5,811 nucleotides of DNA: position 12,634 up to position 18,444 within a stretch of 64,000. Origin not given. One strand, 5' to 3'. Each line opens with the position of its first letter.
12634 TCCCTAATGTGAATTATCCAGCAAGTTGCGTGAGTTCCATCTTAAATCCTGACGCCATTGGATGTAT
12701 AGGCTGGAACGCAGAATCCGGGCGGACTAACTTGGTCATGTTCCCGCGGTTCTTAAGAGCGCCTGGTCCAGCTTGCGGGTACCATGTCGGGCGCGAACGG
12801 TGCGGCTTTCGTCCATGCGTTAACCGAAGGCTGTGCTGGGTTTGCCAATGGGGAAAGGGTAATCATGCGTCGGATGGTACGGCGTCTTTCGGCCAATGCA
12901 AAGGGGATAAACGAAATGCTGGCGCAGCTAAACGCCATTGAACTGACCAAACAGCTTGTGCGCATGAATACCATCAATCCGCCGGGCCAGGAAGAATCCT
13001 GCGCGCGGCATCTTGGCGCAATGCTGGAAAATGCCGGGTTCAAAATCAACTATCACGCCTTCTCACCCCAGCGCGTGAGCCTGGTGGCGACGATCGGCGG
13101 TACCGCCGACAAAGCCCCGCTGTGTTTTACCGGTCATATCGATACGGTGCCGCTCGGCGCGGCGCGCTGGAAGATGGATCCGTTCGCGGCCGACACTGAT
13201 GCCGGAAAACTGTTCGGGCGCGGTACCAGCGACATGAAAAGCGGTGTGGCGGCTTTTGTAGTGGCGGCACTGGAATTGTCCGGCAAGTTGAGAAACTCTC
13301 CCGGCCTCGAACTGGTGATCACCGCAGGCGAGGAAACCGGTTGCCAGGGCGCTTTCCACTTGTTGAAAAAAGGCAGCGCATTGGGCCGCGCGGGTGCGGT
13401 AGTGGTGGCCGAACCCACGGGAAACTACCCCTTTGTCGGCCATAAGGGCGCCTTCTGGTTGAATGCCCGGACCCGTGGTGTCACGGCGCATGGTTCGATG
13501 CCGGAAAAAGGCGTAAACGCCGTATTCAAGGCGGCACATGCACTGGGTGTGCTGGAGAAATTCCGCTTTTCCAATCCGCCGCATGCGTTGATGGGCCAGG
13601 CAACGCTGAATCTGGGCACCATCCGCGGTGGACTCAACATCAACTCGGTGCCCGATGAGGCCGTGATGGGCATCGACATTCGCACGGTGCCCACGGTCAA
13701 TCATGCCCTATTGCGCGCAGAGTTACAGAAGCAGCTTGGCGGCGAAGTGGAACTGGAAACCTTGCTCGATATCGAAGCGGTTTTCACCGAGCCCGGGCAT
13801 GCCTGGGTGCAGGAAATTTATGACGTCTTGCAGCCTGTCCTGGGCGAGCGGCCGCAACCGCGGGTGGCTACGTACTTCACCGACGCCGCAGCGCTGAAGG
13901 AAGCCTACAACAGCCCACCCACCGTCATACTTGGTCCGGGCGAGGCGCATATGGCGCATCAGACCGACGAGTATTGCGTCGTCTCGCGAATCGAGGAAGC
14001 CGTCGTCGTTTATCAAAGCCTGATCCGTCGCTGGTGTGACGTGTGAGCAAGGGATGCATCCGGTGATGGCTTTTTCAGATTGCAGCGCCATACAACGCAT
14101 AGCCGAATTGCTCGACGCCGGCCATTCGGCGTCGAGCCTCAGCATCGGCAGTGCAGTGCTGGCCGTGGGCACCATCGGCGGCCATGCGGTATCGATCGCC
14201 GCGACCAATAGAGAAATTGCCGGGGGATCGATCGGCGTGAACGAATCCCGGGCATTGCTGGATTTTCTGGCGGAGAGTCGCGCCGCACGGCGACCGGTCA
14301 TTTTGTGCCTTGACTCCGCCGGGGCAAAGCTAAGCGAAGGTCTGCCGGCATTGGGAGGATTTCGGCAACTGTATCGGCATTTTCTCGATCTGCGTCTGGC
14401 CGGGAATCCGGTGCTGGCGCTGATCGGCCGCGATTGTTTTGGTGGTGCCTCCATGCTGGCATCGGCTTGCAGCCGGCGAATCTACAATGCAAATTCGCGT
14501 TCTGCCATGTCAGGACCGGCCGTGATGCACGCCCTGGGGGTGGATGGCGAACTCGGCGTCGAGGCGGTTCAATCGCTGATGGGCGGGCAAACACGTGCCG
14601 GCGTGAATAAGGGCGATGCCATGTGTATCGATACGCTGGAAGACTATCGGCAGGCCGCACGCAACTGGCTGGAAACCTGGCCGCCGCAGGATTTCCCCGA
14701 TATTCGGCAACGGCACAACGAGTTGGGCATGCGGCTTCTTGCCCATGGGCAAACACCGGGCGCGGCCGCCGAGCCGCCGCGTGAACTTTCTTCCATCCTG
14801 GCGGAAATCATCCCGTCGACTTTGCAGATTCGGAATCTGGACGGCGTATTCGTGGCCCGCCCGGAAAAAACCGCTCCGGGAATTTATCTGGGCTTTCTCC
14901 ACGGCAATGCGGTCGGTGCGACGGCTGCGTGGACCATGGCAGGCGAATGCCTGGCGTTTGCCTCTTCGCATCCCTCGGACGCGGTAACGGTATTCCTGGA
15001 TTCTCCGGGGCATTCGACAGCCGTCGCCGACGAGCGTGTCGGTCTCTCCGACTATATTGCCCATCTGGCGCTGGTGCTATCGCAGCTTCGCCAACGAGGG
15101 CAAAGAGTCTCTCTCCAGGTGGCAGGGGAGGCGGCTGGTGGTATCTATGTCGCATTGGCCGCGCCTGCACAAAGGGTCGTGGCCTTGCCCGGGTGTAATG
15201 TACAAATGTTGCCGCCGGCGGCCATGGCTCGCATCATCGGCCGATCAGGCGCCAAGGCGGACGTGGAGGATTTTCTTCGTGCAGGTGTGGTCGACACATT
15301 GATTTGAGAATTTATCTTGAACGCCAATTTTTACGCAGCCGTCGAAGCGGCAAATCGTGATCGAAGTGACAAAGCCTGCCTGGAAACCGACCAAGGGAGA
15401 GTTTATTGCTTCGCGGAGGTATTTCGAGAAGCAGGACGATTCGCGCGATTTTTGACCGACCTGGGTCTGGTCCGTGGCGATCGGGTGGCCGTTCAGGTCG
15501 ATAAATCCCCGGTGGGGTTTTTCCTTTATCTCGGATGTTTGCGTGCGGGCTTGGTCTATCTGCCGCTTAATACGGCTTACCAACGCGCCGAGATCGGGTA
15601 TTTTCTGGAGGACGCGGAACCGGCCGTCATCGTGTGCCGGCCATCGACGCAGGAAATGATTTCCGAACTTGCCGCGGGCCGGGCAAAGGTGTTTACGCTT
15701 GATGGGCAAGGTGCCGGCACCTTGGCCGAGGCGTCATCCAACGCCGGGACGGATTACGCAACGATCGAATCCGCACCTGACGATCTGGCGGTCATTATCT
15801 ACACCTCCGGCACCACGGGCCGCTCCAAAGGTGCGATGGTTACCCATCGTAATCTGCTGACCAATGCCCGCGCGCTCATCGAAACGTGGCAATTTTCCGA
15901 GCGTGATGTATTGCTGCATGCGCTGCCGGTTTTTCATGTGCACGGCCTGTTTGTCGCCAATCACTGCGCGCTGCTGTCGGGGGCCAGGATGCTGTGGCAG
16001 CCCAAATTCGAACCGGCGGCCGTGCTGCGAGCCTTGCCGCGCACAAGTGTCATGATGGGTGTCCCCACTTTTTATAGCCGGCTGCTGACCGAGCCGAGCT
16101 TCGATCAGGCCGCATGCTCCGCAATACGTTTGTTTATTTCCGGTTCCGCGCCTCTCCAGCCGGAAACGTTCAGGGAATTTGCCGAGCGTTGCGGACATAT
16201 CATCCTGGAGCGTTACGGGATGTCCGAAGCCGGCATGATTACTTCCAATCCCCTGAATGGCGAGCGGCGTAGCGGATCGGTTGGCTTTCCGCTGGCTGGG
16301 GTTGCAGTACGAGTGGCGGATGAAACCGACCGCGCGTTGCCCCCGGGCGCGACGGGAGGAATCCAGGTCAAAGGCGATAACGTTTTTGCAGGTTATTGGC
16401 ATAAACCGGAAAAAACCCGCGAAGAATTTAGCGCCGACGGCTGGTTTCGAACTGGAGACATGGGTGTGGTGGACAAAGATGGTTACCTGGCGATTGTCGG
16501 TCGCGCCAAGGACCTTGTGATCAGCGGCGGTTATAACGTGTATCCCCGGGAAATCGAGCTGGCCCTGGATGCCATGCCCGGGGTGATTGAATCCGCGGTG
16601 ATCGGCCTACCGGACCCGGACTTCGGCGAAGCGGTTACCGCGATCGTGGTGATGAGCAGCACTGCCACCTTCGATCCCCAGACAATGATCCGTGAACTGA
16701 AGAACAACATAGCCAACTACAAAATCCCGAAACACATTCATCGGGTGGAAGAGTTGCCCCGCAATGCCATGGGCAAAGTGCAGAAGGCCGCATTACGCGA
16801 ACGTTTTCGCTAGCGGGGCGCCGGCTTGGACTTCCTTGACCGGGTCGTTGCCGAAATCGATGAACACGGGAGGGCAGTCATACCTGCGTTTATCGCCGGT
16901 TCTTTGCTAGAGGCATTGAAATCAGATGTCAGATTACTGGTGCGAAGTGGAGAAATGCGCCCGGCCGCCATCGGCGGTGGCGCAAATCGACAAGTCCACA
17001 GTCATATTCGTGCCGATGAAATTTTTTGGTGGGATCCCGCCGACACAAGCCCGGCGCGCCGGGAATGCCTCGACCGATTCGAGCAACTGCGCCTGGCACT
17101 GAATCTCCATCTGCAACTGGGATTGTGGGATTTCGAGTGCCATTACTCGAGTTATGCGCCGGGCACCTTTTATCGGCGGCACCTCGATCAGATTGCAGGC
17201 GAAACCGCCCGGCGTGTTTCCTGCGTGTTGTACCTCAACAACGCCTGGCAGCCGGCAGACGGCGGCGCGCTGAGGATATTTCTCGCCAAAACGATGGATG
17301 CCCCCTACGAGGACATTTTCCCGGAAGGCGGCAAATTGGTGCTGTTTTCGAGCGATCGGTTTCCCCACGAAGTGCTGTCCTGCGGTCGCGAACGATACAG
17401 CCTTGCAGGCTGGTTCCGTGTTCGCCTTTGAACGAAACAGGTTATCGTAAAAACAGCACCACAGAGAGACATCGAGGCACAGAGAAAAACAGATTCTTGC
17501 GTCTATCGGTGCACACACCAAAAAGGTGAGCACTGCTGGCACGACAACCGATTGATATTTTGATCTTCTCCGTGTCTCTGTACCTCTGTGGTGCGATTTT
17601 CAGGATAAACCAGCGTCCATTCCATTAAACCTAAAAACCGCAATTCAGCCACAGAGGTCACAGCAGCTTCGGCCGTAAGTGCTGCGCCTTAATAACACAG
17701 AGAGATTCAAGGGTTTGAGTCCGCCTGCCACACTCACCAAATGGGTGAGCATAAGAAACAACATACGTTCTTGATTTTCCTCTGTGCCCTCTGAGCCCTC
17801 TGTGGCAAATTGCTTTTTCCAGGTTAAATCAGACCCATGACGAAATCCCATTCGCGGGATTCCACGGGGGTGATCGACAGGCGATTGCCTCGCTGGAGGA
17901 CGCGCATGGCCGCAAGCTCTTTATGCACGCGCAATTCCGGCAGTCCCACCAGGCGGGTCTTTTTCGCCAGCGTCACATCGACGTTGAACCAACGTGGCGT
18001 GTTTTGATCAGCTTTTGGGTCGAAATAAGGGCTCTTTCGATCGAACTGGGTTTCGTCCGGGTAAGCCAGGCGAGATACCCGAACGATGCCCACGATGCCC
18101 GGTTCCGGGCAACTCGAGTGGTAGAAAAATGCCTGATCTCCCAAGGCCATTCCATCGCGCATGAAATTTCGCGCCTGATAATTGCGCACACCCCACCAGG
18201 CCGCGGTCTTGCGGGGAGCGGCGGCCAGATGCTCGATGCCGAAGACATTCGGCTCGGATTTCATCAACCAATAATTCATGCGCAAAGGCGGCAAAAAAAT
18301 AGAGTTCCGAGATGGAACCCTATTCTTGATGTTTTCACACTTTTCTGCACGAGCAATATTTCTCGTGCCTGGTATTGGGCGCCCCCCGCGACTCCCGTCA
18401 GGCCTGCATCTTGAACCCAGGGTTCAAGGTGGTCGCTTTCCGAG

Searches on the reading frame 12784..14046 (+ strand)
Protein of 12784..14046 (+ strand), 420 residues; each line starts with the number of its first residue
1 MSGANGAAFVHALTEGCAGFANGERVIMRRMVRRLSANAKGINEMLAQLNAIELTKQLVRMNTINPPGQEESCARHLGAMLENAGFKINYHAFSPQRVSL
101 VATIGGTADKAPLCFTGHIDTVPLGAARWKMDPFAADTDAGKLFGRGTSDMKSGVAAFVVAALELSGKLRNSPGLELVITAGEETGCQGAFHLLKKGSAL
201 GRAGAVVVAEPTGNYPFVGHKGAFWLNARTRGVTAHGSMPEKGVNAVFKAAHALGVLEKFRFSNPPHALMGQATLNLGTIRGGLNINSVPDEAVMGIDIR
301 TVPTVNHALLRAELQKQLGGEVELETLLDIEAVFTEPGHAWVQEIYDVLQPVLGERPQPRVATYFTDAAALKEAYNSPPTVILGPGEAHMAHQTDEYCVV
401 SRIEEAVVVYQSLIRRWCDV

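Call 95: search_protein_families(library=pfam, proteins=[window:12784-14046:+], max_evalue=0.00001)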
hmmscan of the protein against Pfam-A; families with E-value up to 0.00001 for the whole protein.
window:12784-14046:+ (420 aa): 3 families
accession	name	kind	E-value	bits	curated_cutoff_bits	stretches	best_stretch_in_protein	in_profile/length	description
PF01546.33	Peptidase_M20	-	3.8e-30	105.8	24.6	1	114-415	1-205/206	Peptidase family M20/M25/M40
PF07687.19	M20_dimer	-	3e-19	69.4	21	1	218-319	1-100/107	Peptidase dimerisation domain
PF04389.22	Peptidase_M28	-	1.6e-07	31.7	21.3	1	100-207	2-90/193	Peptidase family M28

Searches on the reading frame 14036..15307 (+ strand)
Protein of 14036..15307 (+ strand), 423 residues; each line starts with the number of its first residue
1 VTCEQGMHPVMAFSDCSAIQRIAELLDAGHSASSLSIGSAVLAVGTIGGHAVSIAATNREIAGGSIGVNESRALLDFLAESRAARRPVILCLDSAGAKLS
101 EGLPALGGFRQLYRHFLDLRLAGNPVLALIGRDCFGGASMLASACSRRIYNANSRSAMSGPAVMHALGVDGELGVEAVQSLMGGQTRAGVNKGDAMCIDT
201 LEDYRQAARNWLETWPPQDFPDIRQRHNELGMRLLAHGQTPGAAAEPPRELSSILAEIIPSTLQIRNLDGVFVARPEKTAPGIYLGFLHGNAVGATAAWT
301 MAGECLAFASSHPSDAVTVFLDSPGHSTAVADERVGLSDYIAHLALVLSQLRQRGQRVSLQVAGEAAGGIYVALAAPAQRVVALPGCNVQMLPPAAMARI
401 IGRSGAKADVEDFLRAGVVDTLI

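Call 95: search_protein_families(library=pfam, proteins=[window:14036-15307:+], max_evalue=0.00001)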
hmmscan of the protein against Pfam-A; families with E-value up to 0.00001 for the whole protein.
window:14036-15307:+ (423 aa): 2 families
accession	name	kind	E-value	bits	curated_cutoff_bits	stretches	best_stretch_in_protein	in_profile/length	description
PF06833.16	MdcE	-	4.3e-19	69.5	32.7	1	291-404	4-117/196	Malonate decarboxylase gamma subunit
PF01039.27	Carboxyl_trans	-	8e-14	51.6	22.3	1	41-408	48-423/493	Carboxyl transferase domain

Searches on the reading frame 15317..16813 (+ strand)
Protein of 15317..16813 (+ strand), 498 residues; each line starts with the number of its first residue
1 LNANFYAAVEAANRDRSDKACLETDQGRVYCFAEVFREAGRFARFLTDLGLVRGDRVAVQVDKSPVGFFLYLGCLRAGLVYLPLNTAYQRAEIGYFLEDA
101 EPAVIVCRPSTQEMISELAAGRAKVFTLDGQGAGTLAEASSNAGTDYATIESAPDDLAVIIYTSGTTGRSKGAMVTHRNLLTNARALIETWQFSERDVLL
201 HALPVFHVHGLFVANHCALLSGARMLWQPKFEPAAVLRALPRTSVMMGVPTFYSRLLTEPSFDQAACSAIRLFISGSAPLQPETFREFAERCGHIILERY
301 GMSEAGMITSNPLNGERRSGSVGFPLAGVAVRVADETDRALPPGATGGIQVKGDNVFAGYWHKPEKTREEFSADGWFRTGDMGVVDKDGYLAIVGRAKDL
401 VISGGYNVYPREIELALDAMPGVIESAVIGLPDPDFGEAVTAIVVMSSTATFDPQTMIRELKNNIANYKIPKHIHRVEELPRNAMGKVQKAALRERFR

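Call 95: search_protein_families(library=pfam, proteins=[window:15317-16813:+], max_evalue=0.00001)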
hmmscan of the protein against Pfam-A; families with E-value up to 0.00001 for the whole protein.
window:15317-16813:+ (498 aa): 2 families
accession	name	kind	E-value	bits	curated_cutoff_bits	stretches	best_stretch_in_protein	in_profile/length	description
PF00501.34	AMP-binding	-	4e-85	286.4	29.9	1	11-361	3-384/384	AMP-binding enzyme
PF13193.12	AMP-binding_C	-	5.9e-14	53.2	24.5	1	412-487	1-76/76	AMP-binding enzyme C-terminal domain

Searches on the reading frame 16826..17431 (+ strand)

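Call 13: search_protein_families(library=pfam, proteins=[window:16826-17431:+])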
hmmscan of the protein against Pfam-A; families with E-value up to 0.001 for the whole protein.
window:16826-17431:+ (201 aa): 2 families
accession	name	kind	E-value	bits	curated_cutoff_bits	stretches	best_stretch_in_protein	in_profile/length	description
PF13640.12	2OG-FeII_Oxy_3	-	8.9e-22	78.3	27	1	105-198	1-98/98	2OG-Fe(II) oxygenase superfamily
PF13661.12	2OG-FeII_Oxy_4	-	7e-18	65.4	27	1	106-198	2-98/98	2OG-Fe(II) oxygenase superfamily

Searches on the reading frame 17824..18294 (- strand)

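Call 13: search_protein_families(library=pfam, proteins=[window:17824-18294:-])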
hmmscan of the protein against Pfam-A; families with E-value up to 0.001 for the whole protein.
window:17824-18294:- (156 aa): 1 family
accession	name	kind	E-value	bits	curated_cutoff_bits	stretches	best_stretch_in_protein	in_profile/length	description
PF01878.24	EVE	-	7.4e-50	169.2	23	1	7-154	1-144/145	EVE domain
